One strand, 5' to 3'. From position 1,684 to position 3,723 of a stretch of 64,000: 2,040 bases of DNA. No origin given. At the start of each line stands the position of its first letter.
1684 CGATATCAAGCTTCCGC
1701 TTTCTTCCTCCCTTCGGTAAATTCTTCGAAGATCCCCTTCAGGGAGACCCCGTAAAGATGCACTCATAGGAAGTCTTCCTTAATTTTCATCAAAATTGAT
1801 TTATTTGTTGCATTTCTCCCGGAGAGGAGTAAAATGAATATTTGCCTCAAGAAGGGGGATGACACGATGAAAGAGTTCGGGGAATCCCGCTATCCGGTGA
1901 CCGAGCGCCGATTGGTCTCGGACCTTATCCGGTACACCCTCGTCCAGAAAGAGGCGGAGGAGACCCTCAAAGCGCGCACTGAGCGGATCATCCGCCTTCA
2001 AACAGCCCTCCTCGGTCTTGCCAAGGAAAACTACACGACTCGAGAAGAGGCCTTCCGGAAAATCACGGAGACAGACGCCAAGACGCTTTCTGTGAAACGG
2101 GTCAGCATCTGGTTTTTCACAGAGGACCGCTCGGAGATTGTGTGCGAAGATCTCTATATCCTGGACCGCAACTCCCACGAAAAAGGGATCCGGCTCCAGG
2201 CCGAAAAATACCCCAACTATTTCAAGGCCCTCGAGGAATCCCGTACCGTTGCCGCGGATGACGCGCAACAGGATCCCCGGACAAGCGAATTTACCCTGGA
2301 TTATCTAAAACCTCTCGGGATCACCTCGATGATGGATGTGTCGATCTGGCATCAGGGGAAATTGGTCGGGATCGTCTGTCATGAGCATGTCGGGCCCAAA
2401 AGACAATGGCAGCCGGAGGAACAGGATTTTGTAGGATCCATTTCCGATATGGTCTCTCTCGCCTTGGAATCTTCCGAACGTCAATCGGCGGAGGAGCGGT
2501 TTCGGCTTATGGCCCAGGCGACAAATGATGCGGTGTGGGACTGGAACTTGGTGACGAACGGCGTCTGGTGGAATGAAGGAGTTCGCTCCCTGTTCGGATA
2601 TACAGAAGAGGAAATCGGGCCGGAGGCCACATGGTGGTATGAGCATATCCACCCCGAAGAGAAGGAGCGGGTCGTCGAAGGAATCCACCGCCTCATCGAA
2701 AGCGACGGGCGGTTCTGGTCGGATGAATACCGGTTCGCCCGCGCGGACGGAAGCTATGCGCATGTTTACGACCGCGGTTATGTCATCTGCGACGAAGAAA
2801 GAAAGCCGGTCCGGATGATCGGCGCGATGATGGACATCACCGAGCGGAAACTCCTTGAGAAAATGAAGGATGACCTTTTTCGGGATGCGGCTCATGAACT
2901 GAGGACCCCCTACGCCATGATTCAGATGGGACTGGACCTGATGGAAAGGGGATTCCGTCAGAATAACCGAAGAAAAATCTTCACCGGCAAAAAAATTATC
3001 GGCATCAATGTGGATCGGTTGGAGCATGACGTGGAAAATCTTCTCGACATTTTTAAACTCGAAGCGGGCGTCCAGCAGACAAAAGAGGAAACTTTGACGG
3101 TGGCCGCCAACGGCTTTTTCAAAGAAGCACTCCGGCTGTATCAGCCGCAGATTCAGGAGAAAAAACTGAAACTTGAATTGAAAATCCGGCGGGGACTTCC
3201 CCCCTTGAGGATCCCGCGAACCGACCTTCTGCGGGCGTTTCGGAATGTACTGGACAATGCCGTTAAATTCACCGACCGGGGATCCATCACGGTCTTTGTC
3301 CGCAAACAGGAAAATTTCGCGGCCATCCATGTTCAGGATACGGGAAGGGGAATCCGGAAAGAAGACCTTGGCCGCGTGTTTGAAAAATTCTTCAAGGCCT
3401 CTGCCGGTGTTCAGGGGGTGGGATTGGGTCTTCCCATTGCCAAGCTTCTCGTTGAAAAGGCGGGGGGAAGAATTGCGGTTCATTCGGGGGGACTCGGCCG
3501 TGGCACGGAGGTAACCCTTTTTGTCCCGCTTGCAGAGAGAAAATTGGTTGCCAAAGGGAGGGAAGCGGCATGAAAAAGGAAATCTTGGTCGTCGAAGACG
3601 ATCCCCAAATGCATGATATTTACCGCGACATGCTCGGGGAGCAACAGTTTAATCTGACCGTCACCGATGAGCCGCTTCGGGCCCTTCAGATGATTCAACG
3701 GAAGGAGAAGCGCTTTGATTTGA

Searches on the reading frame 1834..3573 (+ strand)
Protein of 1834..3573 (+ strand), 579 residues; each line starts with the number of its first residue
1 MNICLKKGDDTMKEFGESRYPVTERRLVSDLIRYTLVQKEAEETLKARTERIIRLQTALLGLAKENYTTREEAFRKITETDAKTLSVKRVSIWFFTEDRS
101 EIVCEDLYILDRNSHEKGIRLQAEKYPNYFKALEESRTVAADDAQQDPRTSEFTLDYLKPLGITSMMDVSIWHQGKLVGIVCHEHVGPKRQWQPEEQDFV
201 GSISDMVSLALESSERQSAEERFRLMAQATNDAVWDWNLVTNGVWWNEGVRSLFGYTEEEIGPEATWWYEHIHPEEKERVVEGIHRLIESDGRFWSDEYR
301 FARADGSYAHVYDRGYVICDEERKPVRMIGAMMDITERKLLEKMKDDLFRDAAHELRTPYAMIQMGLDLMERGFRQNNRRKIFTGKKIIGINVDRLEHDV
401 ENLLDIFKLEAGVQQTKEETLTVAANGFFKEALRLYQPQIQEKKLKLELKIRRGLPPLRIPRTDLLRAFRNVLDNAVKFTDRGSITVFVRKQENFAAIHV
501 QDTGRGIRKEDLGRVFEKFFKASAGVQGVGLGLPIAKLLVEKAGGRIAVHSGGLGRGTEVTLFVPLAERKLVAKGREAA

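Call 49: search_protein_families(library=ncbifam, proteins=[window:1834-3573:+], max_evalue=1e-10)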
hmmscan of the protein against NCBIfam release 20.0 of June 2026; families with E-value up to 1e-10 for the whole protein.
window:1834-3573:+ (579 aa): 64 families (the best 25 are shown)
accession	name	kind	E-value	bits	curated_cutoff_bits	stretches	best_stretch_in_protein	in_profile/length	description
NF046044.1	PnpS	equivalog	6.2e-42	144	400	1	296-565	124-390/390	two-component system histidine kinase PnpS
TIGR02966.1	phoR_proteo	equivalog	6.6e-36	124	334.2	1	323-561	96-330/333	phosphate regulon sensor histidine kinase PhoR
NF041880.1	EPS_EpsF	equivalog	3.7e-34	118.1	900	1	215-559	139-486/492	response regulator EpsF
NF047874.1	MASE3_PAS_HK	subfamily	6e-33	114.5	560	1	471-566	526-625/655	MASE3 domain-containing sensor histidine kinase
NF033092.0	HK_WalK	equivalog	2e-31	109.2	725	1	318-565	345-593/594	cell wall metabolism sensor histidine kinase WalK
NF011874.0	PRK15347.1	equivalog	2e-29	102.3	852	1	345-569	398-617/921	two component system sensor kinase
NF008468.0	PRK11360.1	equivalog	3e-28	98.5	646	1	243-569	290-611/616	two-component system sensor histidine kinase AtoS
NF052573.1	HisKinEspAMyxo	equivalog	1.1e-27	96.4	1400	1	218-343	127-251/755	serine histidine kinase EspA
NF008312.0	PRK11100.1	equivalog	1.9e-26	92.9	356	1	346-562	257-470/477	two-component system sensor histidine kinase CreC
TIGR02956.1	TMAO_torS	equivalog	8e-26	90.4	676.5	1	353-574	472-690/967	TMAO reductase system sensor histidine kinase/response regulator TorS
NF041735.1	hist_kin_RppB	equivalog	1.1e-25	90.3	400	1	350-563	221-436/438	two-component system sensor histidine kinase RppB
NF008302.0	PRK11091.1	equivalog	1.4e-24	86.3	838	1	274-566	206-505/779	aerobic respiration two-component sensor histidine kinase ArcB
NF033091.0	HK_VanS_ACDEFG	equivalog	2.1e-24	86.1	400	1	335-552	64-282/293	vancomycin resistance histidine kinase VanS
NF038297.2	hybrid_HK_HrmK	equivalog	2.5e-23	82.6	725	1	342-573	232-464/607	hybrid histidine kinase/response regulator HrmK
NF041777.1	sens_FixL_Rhizob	equivalog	4.5e-23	81.7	850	1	233-396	8-171/485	sensor protein FixL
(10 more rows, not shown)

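Call 93: find_encoding_contigs(protein=window:1834-3573:+, flank=10000, max_places=1)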
Protein window:1834-3573:+ (579 aa): 6 contigs read that carry it; 1 place shown.
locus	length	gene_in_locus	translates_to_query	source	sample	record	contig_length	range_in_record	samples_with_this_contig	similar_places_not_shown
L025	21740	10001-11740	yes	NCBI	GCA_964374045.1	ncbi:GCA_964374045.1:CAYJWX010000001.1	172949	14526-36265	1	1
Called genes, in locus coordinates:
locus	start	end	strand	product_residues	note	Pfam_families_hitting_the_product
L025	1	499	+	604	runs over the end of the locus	PF00009:GTP_EFTU, PF01926:MMR_HSR1 (weak), PF03144:GTP_EFTU_D2, PF00679:EFG_C, PF21018:BipA_C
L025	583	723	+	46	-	-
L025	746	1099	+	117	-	PF00903:Glyoxalase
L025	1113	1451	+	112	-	PF28289:BV97_02767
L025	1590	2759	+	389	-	PF02417:Chromate_transp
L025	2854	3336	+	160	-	PF01641:SelR, PF24046:At4g08330 (faint)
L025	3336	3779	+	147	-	PF11026:DUF2721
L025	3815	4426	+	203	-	PF03352:Adenine_glyco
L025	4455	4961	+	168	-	PF00254:FKBP_C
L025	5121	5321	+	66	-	PF00313:CSD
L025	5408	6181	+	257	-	PF25084:LbH_EIF2B (faint), PF25087:GMPPB_C (weak), PF00132:Hexapep, PF13720:Acetyltransf_11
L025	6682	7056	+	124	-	-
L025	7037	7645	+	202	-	-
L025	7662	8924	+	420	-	PF23981:DUF7305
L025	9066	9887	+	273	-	PF00487:FA_desaturase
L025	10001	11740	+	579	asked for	PF01590:GAF, PF00989:PAS (faint), PF13426:PAS_9 (weak), PF08447:PAS_3, PF00512:HisKA (weak), PF02518:HATPase_c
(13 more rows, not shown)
